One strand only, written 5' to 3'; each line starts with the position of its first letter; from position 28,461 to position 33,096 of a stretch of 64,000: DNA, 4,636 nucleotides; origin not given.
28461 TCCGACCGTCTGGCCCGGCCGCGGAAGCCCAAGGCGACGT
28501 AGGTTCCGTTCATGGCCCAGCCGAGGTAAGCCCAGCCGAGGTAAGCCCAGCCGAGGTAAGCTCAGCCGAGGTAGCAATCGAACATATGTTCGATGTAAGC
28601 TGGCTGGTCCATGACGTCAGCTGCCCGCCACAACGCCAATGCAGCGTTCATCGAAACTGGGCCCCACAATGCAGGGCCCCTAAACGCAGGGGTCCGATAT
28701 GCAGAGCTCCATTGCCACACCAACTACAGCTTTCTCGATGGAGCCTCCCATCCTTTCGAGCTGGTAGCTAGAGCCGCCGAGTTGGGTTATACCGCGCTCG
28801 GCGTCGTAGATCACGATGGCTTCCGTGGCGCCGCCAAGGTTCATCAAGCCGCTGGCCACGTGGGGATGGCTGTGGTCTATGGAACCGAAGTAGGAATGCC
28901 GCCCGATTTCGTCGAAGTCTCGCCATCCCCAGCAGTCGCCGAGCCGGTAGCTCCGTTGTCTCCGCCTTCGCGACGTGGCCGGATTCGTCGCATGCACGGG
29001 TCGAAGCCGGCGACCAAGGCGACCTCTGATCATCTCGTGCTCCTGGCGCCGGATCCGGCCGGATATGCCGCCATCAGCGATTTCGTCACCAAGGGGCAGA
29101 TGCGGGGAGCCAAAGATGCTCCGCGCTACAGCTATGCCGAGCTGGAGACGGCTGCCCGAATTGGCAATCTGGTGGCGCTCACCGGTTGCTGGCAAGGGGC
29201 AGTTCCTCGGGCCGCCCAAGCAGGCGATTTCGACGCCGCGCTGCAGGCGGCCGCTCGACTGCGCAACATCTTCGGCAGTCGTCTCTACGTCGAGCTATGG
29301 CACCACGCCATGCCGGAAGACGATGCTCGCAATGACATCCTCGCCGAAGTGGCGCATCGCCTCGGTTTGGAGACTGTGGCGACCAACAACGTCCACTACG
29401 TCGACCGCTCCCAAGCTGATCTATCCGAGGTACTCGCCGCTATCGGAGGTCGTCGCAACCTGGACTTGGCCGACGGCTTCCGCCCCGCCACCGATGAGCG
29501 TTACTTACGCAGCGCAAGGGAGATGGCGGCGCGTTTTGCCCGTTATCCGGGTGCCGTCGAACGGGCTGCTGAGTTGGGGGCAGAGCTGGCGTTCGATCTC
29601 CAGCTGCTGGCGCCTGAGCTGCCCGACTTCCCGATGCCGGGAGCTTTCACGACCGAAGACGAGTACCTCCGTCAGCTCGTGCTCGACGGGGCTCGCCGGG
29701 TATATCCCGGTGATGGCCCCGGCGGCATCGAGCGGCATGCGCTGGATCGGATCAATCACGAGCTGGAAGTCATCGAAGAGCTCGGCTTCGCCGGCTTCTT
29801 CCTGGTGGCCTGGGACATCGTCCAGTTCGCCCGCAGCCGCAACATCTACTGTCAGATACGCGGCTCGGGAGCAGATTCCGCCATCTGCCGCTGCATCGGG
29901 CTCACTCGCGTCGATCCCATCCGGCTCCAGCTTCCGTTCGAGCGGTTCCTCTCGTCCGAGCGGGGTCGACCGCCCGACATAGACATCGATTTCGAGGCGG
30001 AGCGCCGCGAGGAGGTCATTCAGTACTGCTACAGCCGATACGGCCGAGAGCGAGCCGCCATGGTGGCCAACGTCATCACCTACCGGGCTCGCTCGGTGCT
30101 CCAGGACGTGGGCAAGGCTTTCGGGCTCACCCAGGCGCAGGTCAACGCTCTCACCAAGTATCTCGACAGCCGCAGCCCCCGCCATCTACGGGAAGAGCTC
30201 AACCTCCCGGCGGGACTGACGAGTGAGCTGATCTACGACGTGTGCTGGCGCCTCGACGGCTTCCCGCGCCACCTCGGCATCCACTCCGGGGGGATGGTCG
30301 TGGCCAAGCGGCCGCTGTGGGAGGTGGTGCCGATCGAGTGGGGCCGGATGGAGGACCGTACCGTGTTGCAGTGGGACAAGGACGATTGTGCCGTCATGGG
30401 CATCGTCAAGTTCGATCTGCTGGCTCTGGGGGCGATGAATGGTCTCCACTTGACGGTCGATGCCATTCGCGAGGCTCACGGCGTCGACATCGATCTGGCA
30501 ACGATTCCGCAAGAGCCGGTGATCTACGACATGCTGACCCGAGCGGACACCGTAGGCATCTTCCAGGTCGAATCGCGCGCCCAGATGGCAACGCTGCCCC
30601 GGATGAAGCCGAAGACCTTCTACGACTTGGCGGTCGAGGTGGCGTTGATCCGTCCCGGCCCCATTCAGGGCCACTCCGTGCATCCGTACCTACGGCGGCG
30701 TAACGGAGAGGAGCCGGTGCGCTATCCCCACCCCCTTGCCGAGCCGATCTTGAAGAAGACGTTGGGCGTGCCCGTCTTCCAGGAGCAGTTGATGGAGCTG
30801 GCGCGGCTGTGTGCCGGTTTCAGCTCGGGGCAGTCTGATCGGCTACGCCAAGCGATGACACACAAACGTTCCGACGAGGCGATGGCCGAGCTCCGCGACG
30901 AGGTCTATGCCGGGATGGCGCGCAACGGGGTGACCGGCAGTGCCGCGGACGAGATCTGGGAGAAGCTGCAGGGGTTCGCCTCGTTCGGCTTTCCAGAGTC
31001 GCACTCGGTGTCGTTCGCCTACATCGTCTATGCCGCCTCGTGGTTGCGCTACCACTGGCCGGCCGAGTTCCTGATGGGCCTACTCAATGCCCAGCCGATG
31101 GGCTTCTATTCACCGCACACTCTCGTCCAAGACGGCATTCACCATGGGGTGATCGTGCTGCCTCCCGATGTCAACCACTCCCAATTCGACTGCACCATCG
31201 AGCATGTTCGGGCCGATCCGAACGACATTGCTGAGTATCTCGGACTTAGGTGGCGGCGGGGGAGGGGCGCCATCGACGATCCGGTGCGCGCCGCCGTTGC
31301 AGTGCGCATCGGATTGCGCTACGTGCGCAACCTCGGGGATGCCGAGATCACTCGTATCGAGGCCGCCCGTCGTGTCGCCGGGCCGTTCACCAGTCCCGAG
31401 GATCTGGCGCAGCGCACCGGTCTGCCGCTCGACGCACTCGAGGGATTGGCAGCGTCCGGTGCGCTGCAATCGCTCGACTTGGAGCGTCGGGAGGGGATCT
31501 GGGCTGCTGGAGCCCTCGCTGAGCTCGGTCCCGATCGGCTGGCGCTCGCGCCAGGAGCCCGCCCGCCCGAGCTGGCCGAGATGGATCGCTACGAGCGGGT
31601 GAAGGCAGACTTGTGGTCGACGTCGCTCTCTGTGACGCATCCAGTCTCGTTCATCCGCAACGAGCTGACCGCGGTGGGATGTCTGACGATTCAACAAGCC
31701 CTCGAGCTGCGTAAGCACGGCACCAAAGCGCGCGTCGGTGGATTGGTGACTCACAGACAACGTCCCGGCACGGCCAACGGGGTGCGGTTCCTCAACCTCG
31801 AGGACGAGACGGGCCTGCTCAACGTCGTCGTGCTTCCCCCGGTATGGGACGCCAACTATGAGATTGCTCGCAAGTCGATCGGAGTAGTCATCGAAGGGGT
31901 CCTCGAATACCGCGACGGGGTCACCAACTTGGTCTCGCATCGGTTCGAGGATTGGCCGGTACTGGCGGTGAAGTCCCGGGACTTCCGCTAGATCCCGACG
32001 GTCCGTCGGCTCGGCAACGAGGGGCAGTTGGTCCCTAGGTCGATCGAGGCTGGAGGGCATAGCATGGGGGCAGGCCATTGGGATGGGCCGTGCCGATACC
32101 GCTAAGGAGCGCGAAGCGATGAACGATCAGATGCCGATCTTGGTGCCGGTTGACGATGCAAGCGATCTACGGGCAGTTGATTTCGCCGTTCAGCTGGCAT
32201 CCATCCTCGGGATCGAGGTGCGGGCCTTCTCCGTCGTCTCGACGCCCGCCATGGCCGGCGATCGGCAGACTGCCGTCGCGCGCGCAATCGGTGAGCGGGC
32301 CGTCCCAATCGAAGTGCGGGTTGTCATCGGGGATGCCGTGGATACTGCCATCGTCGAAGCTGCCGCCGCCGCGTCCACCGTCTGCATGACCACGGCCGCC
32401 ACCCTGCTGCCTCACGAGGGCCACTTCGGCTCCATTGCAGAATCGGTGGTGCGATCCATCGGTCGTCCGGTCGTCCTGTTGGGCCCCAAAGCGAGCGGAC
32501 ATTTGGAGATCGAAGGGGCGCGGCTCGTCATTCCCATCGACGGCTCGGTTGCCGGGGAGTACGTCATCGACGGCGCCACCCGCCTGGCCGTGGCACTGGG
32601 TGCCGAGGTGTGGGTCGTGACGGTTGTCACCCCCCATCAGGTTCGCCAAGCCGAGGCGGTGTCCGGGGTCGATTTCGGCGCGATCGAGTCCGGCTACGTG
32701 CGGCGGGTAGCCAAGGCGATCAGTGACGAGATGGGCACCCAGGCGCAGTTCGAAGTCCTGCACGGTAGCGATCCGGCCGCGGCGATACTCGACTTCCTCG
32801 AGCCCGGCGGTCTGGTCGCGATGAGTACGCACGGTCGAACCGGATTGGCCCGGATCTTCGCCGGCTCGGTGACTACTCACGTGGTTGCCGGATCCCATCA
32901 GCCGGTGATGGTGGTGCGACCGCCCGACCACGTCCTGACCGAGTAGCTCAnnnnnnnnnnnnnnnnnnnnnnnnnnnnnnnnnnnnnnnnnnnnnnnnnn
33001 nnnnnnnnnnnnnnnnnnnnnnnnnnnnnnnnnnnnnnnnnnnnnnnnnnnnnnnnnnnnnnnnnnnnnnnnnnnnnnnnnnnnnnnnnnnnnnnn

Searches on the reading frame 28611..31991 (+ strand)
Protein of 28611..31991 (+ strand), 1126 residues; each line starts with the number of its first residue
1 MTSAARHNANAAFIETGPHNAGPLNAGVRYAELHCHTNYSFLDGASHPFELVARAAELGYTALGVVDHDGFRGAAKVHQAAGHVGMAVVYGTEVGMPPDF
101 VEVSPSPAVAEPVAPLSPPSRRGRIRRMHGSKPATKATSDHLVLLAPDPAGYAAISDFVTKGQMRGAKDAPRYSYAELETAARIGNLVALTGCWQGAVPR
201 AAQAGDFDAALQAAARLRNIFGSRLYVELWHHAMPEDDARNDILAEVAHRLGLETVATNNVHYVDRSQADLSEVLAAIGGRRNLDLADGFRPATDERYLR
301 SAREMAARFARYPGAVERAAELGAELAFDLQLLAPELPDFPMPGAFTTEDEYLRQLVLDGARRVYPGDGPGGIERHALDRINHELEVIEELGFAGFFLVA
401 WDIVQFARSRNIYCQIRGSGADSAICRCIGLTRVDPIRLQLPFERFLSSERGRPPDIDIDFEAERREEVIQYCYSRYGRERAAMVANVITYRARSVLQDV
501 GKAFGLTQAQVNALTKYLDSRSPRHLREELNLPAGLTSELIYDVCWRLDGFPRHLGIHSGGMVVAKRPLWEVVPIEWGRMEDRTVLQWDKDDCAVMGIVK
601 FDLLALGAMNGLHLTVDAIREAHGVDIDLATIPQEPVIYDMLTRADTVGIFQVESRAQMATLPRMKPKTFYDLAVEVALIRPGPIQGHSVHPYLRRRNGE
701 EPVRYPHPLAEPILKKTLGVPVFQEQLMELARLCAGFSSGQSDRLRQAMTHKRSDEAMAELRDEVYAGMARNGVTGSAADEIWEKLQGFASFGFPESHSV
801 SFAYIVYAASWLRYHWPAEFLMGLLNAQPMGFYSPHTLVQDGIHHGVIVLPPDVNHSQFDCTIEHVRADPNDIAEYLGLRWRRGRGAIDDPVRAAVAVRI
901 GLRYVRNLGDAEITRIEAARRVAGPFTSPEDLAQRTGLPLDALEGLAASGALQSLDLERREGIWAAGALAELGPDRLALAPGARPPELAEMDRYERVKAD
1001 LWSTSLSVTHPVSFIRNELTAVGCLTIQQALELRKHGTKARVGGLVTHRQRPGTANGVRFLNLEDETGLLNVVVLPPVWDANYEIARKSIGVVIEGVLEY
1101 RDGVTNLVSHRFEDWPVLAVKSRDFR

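Call 7: search_protein_families(library=pfam, proteins=[window:28611-31991:+], max_evalue=0.01)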
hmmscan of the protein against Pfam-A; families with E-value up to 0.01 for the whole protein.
window:28611-31991:+ (1126 aa): 6 families
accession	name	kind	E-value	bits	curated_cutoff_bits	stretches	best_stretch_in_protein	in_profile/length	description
PF07733.18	DNA_pol3_alpha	-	2.4e-75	254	23.9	1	351-605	1-260/260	Bacterial DNA polymerase III alpha NTPase domain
PF17657.6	DNA_pol3_finger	-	5.8e-53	179.1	22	1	612-773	5-166/166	Bacterial DNA polymerase III alpha subunit finger domain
PF02811.25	PHP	-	7.5e-26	91.9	26.4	1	32-231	1-163/164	PHP domain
PF14579.12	HHH_6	-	9.2e-20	71.1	25.6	1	846-961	1-89/90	Helix-hairpin-helix motif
PF12836.13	HHH_3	-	0.00085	19.8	27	0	902-947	16-61/65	Helix-hairpin-helix motif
PF01336.31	tRNA_anti-codon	-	0.0022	18.4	27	1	1041-1103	2-62/75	OB-fold nucleic acid binding domain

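Call 8: search_protein_families(library=ncbifam, proteins=[window:28611-31991:+], max_evalue=0.01)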
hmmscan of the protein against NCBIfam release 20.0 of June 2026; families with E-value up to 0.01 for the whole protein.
window:28611-31991:+ (1126 aa): 17 families
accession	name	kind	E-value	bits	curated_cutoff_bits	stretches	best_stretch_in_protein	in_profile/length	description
NF004225.0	PRK05672.1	subfamily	0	1228.5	939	1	28-1126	4-1047/1047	error-prone DNA polymerase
NF004226.0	PRK05673.1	equivalog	3.7e-202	674.2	1002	2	29-961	5-890/1146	DNA polymerase III subunit alpha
NF005298.0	PRK06826.1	equivalog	2.8e-187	624.7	1260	3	127-962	75-889/1151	DNA polymerase III subunit alpha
TIGR00594.1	polc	superfamily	3.6e-186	621.2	434.35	1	31-961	2-887/1022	DNA polymerase III subunit alpha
NF005377.0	PRK06920.1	equivalog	9.7e-138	460.7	1806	3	139-865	77-797/1108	DNA polymerase III subunit alpha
NF005617.0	PRK07374.1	equivalog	1.5e-132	443.7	1653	3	136-865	81-830/1170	DNA polymerase III subunit alpha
NF005582.0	PRK07279.1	equivalog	1.9e-101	340.7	1279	2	254-864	149-744/1033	DNA polymerase III subunit alpha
NF007079.0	PRK09532.1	equivalog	2.1e-101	340.6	1525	2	138-794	81-776/876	DNA polymerase III subunit alpha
NF005516.0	PRK07135.1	equivalog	4.9e-97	326.2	1084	1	377-864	253-748/974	DNA polymerase III DnaE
NF004550.0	PRK05898.1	equivalog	5.6e-93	312.8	1182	1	254-865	136-745/971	DNA polymerase III subunit alpha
NF001688.0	PRK00448.1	equivalog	3.3e-28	97.8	873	2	131-437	606-913/1445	PolC-type DNA polymerase III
TIGR01405.1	polC_Gram_pos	equivalog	1.7e-22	79.1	1043.45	2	135-437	376-678/1211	DNA polymerase III subunit alpha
NF005616.0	PRK07373.1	equivalog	5e-16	58.3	646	2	790-862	34-106/449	DNA polymerase III subunit alpha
NF041577.1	nside_bi_sphtase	equivalog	3.1e-10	39.7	400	1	31-95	4-66/276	3',5'-nucleoside bisphosphate phosphatase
NF047791.1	RNaseRnm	equivalog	4.9e-06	26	375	1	31-94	3-66/275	RNase RNM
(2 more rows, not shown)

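Call 35: find_related_loci(query=window:28611-31991:+, collection=metagenome_contigs, flank=10000)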
Query window:28611-31991:+ (1126 aa) in metagenome_contigs; peptide patterns used: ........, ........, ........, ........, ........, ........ (x = any residue, [..] = any of these).
600 stretches matched a pattern (row limit reached: there are more); 597 encode a relative of the query (tblastn E <= 1e-3); the best 80 are kept; 80 distinct loci.
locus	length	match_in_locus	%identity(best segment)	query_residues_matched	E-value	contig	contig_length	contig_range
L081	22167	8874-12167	78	29-1126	0e+0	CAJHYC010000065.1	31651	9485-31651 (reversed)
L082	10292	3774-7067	74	29-1126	0e+0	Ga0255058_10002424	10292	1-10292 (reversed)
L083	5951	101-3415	72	29-1126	0e+0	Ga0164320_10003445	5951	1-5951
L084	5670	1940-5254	72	29-1126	0e+0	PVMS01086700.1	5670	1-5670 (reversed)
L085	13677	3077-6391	72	29-1126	0e+0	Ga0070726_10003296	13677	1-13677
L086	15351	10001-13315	69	30-1126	0e+0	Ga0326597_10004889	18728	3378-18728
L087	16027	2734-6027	79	28-1126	0e+0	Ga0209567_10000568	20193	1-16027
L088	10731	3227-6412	69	30-1126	0e+0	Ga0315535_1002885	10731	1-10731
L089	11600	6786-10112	70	29-1125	0e+0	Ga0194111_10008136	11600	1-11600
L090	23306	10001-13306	66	30-1126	0e+0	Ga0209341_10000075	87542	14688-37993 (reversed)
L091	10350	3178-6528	66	28-1126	0e+0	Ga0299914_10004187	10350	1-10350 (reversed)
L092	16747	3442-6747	66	30-1126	0e+0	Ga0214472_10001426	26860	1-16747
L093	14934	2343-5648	66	30-1126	0e+0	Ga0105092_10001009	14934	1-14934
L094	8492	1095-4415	65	28-1126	0e+0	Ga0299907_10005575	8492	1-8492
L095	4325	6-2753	75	210-1126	0e+0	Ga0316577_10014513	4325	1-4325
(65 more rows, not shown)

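Call 59: find_encoding_contigs(protein=window:28611-31991:+, flank=3000, max_places=4)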
Protein window:28611-31991:+ (1126 aa): no gene with exactly this product is on record in the collection.

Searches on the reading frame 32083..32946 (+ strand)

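Call 33: search_protein_families(library=pfam, proteins=[window:32083-32946:+], max_evalue=0.001)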
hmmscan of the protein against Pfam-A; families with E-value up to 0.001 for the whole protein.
window:32083-32946:+ (287 aa): 1 family
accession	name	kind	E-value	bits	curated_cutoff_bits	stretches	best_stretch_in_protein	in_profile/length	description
PF00582.32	Usp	-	1.2e-22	81.4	24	2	147-279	4-141/141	Universal stress protein family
